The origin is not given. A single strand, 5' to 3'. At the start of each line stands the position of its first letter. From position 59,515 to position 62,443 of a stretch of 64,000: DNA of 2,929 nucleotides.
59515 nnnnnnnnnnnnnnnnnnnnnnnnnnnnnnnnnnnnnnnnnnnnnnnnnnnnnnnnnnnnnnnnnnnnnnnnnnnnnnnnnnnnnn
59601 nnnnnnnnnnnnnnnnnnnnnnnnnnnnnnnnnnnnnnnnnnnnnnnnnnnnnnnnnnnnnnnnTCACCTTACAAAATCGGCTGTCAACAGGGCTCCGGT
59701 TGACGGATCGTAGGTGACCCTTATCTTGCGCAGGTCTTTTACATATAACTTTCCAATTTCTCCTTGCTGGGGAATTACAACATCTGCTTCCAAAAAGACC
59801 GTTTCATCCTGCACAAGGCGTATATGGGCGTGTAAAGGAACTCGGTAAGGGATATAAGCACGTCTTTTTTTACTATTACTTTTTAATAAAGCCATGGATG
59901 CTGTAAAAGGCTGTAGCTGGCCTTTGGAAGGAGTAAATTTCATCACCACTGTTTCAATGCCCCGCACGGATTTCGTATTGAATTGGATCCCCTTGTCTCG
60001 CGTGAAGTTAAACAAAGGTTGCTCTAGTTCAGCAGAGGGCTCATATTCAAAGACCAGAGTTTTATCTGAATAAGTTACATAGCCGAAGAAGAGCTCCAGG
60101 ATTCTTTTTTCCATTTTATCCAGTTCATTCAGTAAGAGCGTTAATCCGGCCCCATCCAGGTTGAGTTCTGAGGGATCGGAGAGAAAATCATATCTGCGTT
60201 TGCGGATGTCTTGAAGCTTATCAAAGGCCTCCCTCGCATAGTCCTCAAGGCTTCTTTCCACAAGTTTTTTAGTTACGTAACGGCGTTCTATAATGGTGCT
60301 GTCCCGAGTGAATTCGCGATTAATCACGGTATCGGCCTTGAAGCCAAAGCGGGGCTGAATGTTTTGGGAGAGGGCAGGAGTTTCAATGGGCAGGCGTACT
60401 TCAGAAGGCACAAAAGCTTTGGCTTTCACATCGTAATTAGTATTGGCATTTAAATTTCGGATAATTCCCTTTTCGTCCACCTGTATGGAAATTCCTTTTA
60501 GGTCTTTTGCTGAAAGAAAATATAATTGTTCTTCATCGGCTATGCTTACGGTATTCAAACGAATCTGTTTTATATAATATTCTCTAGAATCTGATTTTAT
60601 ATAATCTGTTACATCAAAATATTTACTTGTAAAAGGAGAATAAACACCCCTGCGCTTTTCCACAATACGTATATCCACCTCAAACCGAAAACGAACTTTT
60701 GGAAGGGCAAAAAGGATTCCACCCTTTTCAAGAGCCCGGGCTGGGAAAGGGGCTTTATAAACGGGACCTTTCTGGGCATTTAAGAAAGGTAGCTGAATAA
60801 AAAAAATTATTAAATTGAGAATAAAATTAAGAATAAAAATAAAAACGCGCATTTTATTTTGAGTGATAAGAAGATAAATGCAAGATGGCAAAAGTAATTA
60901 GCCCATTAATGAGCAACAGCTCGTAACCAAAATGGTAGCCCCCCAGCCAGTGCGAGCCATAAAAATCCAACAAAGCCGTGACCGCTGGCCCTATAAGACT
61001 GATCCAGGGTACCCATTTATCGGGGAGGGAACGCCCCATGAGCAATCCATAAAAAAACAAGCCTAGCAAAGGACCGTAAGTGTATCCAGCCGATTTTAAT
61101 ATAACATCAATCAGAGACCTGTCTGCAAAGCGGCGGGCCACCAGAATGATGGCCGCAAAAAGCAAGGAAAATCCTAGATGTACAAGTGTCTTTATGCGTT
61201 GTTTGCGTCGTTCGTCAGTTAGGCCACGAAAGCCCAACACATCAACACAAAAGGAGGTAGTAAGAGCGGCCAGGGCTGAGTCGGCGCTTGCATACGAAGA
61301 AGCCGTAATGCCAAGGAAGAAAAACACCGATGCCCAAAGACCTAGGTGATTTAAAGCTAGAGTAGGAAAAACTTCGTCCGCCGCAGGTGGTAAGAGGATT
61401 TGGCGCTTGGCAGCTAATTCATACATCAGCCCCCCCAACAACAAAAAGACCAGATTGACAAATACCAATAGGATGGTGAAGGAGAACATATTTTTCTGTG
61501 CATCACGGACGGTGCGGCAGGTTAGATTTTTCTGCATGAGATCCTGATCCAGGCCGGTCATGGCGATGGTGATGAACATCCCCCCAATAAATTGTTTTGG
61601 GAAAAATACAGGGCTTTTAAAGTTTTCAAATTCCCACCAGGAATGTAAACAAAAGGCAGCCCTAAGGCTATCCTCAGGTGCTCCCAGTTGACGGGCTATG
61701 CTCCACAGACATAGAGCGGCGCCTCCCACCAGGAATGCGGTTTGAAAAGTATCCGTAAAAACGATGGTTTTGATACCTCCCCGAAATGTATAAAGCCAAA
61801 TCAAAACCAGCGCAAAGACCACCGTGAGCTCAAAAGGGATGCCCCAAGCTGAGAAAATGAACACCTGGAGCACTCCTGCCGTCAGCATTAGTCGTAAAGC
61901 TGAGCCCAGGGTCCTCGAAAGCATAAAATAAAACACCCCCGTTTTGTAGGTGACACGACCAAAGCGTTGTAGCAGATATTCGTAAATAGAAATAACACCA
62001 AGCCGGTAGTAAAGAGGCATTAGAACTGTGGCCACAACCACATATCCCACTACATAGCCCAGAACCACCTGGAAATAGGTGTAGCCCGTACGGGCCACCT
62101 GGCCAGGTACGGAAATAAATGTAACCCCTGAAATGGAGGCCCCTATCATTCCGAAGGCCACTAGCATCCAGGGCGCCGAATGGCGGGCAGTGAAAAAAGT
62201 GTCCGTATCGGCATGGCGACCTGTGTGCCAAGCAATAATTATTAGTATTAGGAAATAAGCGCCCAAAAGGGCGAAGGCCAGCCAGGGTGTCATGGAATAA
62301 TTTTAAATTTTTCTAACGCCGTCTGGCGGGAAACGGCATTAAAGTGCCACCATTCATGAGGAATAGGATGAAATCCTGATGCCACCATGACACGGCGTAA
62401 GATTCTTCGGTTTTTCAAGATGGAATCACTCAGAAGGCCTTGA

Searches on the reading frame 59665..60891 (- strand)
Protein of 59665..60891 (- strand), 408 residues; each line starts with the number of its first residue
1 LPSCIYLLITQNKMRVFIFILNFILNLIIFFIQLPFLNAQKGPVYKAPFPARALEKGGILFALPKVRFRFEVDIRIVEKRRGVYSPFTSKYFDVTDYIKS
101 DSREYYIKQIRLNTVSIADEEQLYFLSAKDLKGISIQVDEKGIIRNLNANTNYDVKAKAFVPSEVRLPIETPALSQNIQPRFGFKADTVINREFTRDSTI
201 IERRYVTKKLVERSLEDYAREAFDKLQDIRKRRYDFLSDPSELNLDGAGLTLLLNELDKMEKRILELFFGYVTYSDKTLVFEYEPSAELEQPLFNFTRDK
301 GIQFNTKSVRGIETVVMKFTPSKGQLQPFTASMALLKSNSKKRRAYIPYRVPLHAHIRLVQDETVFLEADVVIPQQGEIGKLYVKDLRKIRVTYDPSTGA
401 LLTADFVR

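Call 3: search_protein_families(library=pfam, proteins=[window:59665-60891:-], max_evalue=0.01)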
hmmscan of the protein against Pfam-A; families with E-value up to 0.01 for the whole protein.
window:59665-60891:- (408 aa): 1 family
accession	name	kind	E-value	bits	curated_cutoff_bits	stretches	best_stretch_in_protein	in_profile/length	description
PF16115.10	DUF4831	-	8.1e-36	124.2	27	1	58-401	2-317/318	Domain of unknown function (DUF4831)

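Call 4: search_protein_families(library=ncbifam, proteins=[window:59665-60891:-], max_evalue=0.01)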
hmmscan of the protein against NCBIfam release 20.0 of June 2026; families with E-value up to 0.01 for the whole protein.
window:59665-60891:- (408 aa): 0 families

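Call 19: find_homologous_proteins(query=window:59668-60852:-, max_evalue=0.00001)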
Query window:59668-60852:- (395 aa): 7 proteins with E <= 0.00001 among 4134 candidates.
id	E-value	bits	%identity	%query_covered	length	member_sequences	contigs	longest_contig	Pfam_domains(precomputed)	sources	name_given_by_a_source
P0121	2.7e-254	861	100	100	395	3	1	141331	PF16115.11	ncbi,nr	ncbi:MAG: DUF4831 family protein [Flavobacteriales bacterium]|nr:DUF4831 family protein [Flavobacter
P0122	2.7e-147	509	62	97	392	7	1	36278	PF16115.11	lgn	-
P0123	2.6e-146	506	61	96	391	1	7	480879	PF16115.11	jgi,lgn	jgi:hypothetical protein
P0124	4.8e-145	501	59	97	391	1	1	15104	PF16115.11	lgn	-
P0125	7.2e-140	484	59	98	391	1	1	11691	PF16115.11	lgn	-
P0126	2.0e-138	480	60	93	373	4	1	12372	PF16115.11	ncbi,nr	ncbi:MAG: DUF4831 family protein [Flavobacteriales bacterium]|nr:DUF4831 family protein [Flavobacter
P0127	1.7e-133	464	55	98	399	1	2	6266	PF16115.11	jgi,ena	-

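Call 46: predict_structure(alignment_id=A4)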
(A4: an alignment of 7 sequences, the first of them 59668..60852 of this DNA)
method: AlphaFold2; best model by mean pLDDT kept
length: 395 residues; sequences in the alignment: 7
mean_pLDDT: 66.0   pTM: 0.52
mean pLDDT of the five models: 66.0, 62.9, 61.8, 53.6, 49.0
residues with pLDDT >= 90: 15; 70-90: 178; 50-70: 112; < 50: 90
segments of 3 or more residues with pLDDT < 50: 24-34, 136-193, 313-328
pLDDT, mean of each block of 10 residues (from residue 1): 76 75 45 49 62 87 86 67 74 89 75 61 57 50 34 34 32 31 39 51 74 84 73 77 85 81 90 83 83 57 81 45 45 71 85 86 75 66 64 56
secondary structure, 60 per line:
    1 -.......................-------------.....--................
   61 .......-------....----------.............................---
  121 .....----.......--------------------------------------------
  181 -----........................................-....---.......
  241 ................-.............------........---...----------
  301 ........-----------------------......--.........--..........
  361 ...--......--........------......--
elements in order: H2-24 H38-42 E45-67 H75-78 E89-114 E121-125 E130-136 H186-225 H227-230 H234-256 E258-270 E277-284 E288-290 E301-308 E332-337 E340-348 E351-360 E366-371 E377-381 E388-393

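Call 51: fold_search(model_id=the predicted structure, library=pdb)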
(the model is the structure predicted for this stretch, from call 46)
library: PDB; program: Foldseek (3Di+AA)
matches with E <= 10: 98; with E <= 0.001: 0
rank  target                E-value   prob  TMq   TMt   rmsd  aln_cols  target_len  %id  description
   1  4lo4_A                3.4e-01  0.06  0.07  0.14  23.4       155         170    8  Apo HA-70 (released 2013-10-30)
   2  1vf7_C                8.1e-01  0.09  0.13  0.18  16.4       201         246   10  Crystal structure of the membrane fusion protein, MexA of the multidrug transporter (released 2004-05-25)
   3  9ea9_G                8.1e-01  0.03  0.06  0.12  24.2       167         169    6  Crystal structure of BoNT/A-NTNH-HA70 -VHH_F12-VHH_H7-Fab_NTNH complex (released 2025-09-17)
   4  9ea9_D                9.5e-01  0.04  0.06  0.12  23.6       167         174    5  Crystal structure of BoNT/A-NTNH-HA70 -VHH_F12-VHH_H7-Fab_NTNH complex (released 2025-09-17)
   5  2zoe_A                1.2e+00  0.03  0.07  0.12  23.4       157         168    8  HA3 subcomponent of Clostridium botulinum type C progenitor toxin, complex with N-acetylneuramic acid (released 2008-12-02)
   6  4g1g_B                1.2e+00  0.02  0.05  0.06  22.7       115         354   12  Crystal structure of Newcastle disease virus matrix protein (released 2012-08-15)
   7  4g1l_A                1.2e+00  0.01  0.05  0.06  23.0       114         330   14  Crystal structure of Newcastle disease virus matrix protein (released 2012-08-15)
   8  3win_D                1.3e+00  0.03  0.07  0.14  22.5       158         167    8  Clostridium botulinum Hemagglutinin (released 2013-11-06)
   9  1mae_H                1.5e+00  0.03  0.05  0.05  14.7        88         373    9  The Active Site Structure of Methylamine Dehydrogenase: Hydrazines Identify C6 as the Reactive Site of the Tryptophan  (released 1994-01-31)
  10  6ta5_E                1.6e+00  0.04  0.14  0.15  25.1       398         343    9  OprM-MexA complex from the MexAB-OprM Pseudomonas aeruginosa whole assembly reconstituted in nanodiscs (released 2020-09-16)
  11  8g2z_0V               1.9e+00  0.20  0.09  0.16  40.9       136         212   11  48-nm doublet microtubule from Tetrahymena thermophila strain CU428 (released 2023-06-14)
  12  6gb2_BY               1.9e+00  0.02  0.08  0.10  29.6       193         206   11  Unique features of mammalian mitochondrial translation initiation revealed by cryo-EM. This file contains the 39S rib (released 2018-08-08)
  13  2zs6_A                2.0e+00  0.02  0.06  0.12  24.9       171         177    8  HA3 subcomponent of botulinum type C progenitor toxin (released 2008-09-16)
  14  1mt1_B                2.3e+00  0.02  0.05  0.15  21.0       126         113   11  The Crystal Structure of Pyruvoyl-dependent Arginine Decarboxylase from Methanococcus jannaschii (released 2003-03-25)
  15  4en6_A                2.3e+00  0.02  0.06  0.12  21.5       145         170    9  Crystal structure of HA70 (HA3) subcomponent of Clostridium botulinum type C progenitor toxin in complex with alpha 2- (released 2012-06-06)
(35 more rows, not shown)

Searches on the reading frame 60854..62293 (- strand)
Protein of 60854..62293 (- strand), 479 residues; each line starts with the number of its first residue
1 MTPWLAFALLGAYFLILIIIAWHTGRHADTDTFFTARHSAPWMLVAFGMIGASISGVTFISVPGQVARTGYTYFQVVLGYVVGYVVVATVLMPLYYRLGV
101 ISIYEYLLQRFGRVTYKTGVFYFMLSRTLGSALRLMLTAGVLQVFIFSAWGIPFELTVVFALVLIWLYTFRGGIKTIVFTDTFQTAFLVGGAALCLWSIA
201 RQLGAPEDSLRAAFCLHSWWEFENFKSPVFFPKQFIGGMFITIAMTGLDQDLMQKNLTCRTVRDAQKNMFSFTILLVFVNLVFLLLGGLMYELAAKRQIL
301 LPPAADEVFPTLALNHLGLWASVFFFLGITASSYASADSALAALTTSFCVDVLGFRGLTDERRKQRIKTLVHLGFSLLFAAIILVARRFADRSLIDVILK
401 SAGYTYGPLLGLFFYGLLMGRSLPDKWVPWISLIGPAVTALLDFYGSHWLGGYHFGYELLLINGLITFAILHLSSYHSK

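Call 3: search_protein_families(library=pfam, proteins=[window:60854-62293:-], max_evalue=0.01)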
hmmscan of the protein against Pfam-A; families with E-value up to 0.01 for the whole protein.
window:60854-62293:- (479 aa): 1 family
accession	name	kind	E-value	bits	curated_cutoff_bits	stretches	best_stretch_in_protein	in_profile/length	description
PF00474.23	SSF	-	7.3e-20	71.7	22.8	1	33-420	1-392/406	Sodium:solute symporter family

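Call 4: search_protein_families(library=ncbifam, proteins=[window:60854-62293:-], max_evalue=0.01)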
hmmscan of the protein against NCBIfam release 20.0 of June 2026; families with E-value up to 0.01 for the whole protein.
window:60854-62293:- (479 aa): 4 families
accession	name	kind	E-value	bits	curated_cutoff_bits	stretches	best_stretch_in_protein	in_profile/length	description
TIGR00813.1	sss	superfamily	3e-37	128.7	184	1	33-419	1-396/411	sodium/solute symporter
NF007790.0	PRK10484.1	equivalog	8.4e-18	64.5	401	1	14-421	13-431/527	solute:sodium symporter family transporter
TIGR03648.1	Na_symport_lg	subfamily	1e-08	34.1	320.75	1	8-191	3-182/547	VC_2705 family sodium/solute symporter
NF006903.2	PRK09395.1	subfamily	0.0075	14.7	750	0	14-287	46-318/552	cation/acetate symporter ActP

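Call 8: find_encoding_contigs(protein=window:60857-62293:-, flank=10000, max_places=6)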
Protein window:60857-62293:- (479 aa): 1 contig read that carries it; 1 place shown.
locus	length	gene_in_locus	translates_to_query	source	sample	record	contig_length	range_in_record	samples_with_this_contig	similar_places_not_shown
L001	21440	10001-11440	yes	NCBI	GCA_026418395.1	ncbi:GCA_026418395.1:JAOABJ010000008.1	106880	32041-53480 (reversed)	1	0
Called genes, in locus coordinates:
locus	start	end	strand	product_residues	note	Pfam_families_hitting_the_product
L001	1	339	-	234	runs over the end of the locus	PF01209:Ubie_methyltran (faint), PF13489:Methyltransf_23, PF07021:MetW, PF08241:Methyltransf_11, PF08242:Methyltransf_12, PF13649:Methyltransf_25, PF13847:Methyltransf_31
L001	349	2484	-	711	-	PF02516:STT3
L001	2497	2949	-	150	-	-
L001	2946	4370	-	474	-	PF01642:MM_CoA_mutase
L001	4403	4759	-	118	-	PF04977:DivIC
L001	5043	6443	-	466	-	PF02397:Bac_transf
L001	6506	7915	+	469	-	PF00528:BPD_transp_1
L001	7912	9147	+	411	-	PF00528:BPD_transp_1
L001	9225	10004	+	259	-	PF01427:Peptidase_M15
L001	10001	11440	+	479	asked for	PF00474:SSF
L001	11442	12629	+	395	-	PF16115:DUF4831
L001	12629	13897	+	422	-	PF11013:DUF2851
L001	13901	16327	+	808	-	PF13620:CarboxypepD_reg, PF13715:CarbopepD_reg_2, PF22904:NOMO1-like_2nd (weak), PF07715:Plug, PF00593:TonB_dep_Rec_b-barrel, PF14905:OMP_b-brl_3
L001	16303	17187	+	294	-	PF00892:EamA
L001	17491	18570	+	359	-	PF16125:DUF4837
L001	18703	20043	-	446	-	-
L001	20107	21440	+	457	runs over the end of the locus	PF09423:PhoD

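Call 36: search_solved_structures(query=window:60857-62293:-, max_evalue=0.001)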
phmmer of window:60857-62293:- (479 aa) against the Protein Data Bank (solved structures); distinct sequences matched with E-value up to 0.001: 13.
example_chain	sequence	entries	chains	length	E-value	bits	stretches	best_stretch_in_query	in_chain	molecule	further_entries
7sl9_A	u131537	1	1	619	2.1e-19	72.9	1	25-432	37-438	Sodium-coupled monocarboxylate transporter 1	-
5nv9_A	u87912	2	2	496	2.3e-19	72.8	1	6-451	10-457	Putative sodium:solute symporter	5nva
7uuy_A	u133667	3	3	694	4.6e-18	68.5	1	24-419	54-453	Sodium/iodide cotransporter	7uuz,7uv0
9zfl_A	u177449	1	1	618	2.4e-17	66.1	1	24-419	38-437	Sodium/iodide cotransporter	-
26va_A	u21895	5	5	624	4.8e-15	58.5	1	24-423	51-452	Sodium-dependent multivitamin transporter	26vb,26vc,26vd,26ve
2xq2_A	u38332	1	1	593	4.5e-12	48.7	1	23-344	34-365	SODIUM/GLUCOSE COTRANSPORTER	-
7sl8_A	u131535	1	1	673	1.1e-09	40.8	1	10-204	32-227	Sodium/glucose cotransporter 1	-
7sla_A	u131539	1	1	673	1.1e-09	40.8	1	10-204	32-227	Sodium/glucose cotransporter 1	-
3dh4_A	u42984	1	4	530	3.3e-09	39.3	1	36-344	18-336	Sodium/glucose cotransporter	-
7wmv_A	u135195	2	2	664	3.8e-09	39.1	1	10-195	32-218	Sodium/glucose cotransporter 1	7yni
2xq2_B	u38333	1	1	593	2.9e-08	36.2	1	39-344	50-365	SODIUM/GLUCOSE COTRANSPORTER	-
7vsi_A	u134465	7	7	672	8.3e-08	34.7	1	9-203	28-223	Sodium/glucose cotransporter 2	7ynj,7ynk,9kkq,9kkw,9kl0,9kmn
8hb0_A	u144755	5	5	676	8.4e-08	34.6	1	9-203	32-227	Sodium/glucose cotransporter 2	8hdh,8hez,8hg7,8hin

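Call 49: search_protein_families(library=pfam, proteins=[L001:6506-7915:+, L001:7912-9147:+, L001:5043-6443:-], max_evalue=0.01)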
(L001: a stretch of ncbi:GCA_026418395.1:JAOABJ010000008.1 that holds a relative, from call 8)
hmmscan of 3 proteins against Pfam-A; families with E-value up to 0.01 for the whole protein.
L001:6506-7915:+ (469 aa): 1 family
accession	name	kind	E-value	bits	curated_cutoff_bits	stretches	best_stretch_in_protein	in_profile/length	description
PF00528.27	BPD_transp_1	-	1.1e-21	77.8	26.4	1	259-462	3-181/184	Binding-protein-dependent transport system inner membrane component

L001:7912-9147:+ (411 aa): 1 family
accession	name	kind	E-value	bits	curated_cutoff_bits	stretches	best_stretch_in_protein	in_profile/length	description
PF00528.27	BPD_transp_1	-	2e-26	93.3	26.4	1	239-405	11-180/184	Binding-protein-dependent transport system inner membrane component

L001:5043-6443:- (466 aa): 1 family
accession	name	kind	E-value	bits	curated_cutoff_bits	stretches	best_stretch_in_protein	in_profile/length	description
PF02397.22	Bac_transf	-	1.2e-62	211.1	27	1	280-461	1-178/179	Bacterial sugar transferase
